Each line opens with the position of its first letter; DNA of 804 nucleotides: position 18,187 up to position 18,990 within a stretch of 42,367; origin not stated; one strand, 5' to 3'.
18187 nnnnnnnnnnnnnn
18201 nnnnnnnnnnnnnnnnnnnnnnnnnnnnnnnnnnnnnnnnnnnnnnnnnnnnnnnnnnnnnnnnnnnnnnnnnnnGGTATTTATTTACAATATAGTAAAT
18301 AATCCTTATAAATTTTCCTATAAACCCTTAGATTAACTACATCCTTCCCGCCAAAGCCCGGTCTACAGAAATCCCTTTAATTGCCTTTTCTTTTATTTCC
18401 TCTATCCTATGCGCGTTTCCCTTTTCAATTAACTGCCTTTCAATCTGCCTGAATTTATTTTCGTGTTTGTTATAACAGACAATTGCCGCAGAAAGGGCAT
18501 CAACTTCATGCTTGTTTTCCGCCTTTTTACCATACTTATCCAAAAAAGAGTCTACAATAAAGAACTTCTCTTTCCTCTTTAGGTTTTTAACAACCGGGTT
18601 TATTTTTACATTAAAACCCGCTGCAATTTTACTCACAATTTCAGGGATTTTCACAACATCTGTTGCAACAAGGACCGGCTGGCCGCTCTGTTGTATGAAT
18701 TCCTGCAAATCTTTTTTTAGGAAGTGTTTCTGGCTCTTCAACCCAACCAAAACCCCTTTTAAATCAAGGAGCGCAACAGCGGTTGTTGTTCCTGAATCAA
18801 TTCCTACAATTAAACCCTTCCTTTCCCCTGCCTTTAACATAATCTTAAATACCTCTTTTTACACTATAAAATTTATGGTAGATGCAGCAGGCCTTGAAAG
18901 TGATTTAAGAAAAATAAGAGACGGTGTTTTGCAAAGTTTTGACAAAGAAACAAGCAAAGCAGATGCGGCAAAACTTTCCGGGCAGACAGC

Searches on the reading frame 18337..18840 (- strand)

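Call 40: search_protein_families(library=pfam, proteins=[window:18337-18840:-], max_evalue=0.00001)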
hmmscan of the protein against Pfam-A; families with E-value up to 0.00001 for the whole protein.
window:18337-18840:- (167 aa): 1 family
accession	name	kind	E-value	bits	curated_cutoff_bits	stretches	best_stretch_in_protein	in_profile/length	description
PF04312.18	DUF460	-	1e-28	100.2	28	1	4-119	26-135/135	Protein of unknown function (DUF460)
